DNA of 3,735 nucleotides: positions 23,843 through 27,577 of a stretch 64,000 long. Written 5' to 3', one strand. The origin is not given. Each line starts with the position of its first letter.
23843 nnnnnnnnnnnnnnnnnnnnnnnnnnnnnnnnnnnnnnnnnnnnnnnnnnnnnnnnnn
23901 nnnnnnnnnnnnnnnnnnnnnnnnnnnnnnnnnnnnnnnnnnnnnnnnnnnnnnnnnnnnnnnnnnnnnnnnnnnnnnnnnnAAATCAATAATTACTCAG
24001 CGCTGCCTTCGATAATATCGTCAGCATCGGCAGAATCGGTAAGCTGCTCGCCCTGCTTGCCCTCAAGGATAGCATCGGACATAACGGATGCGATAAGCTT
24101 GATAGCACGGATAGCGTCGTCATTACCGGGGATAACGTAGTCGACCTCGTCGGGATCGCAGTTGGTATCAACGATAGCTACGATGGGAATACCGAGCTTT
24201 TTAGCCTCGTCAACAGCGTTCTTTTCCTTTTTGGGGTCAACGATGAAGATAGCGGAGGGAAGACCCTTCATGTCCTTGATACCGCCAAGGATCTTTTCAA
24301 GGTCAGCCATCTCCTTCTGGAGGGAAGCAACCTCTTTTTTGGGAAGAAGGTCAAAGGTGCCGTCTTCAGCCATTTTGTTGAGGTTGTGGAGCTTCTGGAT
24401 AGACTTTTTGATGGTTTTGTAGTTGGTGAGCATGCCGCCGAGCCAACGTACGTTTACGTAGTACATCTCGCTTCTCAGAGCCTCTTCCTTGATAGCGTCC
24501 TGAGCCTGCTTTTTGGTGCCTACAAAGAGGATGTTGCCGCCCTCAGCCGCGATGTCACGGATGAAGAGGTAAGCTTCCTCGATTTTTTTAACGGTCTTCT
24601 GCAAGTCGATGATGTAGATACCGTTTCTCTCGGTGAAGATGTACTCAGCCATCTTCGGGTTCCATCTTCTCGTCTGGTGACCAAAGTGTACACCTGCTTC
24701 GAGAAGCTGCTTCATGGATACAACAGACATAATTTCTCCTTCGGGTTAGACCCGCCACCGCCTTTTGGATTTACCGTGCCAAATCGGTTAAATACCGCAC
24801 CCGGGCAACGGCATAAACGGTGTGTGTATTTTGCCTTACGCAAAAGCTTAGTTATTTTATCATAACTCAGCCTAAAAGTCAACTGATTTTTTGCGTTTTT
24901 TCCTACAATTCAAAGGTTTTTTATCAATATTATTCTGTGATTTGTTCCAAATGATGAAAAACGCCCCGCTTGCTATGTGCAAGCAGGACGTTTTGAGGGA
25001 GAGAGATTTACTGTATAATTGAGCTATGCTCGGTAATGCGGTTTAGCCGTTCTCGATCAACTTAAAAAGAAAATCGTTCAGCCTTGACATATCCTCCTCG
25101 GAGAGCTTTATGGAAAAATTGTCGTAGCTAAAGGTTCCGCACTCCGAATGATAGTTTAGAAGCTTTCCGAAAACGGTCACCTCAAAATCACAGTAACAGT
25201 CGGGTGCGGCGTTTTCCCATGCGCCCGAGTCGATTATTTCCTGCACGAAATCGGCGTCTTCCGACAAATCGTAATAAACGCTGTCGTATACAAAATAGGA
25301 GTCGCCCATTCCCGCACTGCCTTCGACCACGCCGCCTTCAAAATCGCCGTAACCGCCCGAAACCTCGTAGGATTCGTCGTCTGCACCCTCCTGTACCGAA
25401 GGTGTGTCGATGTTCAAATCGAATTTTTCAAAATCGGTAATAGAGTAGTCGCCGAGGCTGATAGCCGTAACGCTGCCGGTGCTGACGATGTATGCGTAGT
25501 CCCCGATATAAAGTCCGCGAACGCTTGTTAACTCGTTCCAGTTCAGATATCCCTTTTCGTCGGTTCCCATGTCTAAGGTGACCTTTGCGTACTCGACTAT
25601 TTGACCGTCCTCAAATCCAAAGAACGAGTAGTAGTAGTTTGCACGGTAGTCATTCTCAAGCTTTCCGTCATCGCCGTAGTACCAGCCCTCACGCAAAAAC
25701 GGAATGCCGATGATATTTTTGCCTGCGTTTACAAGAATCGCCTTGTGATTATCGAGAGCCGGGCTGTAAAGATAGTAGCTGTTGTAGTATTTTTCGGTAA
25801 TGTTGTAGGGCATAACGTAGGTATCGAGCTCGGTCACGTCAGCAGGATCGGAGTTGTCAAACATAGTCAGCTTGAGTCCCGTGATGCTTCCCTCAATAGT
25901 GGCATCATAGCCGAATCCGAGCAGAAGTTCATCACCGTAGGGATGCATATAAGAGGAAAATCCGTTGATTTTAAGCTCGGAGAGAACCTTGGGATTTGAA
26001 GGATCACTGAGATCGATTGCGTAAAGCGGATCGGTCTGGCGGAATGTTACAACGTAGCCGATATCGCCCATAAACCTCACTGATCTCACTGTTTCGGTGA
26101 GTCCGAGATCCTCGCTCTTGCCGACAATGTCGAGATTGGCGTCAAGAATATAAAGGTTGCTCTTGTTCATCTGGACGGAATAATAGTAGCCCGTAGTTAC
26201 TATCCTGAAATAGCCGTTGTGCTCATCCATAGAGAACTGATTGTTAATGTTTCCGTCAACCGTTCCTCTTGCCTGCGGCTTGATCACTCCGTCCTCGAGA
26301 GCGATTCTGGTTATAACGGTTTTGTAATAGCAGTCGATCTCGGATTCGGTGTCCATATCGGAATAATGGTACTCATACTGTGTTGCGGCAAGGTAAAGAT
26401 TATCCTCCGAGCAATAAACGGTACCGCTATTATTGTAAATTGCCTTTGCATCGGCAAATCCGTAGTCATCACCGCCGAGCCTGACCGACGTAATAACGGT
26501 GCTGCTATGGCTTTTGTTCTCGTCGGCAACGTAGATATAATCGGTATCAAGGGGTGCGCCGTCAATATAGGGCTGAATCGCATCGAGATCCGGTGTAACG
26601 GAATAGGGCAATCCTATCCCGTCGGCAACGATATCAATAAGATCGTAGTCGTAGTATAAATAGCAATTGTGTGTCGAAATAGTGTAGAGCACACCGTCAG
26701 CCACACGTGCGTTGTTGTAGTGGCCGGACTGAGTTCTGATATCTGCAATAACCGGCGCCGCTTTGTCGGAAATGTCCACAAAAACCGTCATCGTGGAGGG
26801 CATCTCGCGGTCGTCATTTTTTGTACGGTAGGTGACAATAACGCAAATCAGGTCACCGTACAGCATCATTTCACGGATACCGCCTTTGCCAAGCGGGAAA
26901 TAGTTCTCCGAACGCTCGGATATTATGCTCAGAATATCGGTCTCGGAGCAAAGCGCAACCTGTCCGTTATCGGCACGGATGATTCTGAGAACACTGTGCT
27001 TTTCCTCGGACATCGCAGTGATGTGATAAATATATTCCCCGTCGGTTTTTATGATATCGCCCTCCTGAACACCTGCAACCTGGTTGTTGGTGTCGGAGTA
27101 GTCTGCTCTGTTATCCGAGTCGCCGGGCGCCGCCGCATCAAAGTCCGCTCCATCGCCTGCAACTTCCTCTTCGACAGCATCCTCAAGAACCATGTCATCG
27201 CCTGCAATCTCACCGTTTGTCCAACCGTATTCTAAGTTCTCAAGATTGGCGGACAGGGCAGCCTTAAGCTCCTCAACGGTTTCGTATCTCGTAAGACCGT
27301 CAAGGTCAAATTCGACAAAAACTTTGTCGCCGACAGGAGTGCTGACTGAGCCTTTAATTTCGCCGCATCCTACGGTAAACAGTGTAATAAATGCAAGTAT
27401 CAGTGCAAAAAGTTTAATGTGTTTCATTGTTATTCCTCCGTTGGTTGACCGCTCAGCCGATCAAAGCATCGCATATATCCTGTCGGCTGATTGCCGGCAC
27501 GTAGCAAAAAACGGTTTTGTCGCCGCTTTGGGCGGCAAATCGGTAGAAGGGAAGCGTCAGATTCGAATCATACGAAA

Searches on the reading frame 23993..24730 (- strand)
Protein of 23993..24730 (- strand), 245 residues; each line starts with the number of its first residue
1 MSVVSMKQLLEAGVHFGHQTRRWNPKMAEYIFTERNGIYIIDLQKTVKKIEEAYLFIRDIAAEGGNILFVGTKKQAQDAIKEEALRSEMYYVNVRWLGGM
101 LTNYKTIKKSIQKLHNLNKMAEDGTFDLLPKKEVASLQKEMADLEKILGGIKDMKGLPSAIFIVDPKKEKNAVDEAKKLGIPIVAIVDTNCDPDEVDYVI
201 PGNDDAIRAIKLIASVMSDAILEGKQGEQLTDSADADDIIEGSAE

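Call 10: search_protein_families(library=pfam, proteins=[window:23993-24730:-], max_evalue=0.01)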
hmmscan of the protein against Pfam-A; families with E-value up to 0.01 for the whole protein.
window:23993-24730:- (245 aa): 1 family
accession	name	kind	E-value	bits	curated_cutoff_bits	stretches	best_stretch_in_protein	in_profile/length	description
PF00318.25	Ribosomal_S2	-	5.1e-105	349.9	26.1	1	9-224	1-216/216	Ribosomal protein S2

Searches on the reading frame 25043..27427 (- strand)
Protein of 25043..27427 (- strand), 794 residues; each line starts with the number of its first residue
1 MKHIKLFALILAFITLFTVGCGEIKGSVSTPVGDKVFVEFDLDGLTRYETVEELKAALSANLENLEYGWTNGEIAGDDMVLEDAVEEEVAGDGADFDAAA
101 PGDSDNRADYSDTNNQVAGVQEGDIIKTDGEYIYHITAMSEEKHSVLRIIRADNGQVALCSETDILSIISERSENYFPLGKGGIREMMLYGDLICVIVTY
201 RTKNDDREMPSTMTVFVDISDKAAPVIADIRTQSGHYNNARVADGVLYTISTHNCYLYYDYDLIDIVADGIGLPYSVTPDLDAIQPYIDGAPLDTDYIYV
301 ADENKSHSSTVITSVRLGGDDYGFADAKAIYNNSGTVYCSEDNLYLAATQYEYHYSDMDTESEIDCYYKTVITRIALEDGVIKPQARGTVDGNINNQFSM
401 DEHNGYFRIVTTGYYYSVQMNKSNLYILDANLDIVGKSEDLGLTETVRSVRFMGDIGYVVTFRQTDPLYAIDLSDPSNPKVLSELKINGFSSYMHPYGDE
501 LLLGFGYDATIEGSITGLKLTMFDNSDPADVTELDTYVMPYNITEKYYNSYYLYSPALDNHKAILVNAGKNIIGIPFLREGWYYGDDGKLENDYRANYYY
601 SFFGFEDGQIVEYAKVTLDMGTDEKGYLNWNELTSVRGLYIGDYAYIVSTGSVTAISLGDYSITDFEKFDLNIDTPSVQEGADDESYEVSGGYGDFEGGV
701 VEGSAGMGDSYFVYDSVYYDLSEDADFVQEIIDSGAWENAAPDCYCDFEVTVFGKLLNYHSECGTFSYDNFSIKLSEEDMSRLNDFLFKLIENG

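Call 10: search_protein_families(library=pfam, proteins=[window:25043-27427:-], max_evalue=0.01)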
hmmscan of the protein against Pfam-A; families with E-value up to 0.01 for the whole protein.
window:25043-27427:- (794 aa): 2 families
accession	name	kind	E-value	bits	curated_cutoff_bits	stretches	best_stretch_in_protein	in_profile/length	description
PF09826.15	Beta_propel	-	8e-126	421.2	22.4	1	110-660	1-494/495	Beta propeller domain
PF08309.17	LVIVD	-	0.0092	15.8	20.2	0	466-480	21-35/42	LVIVD repeat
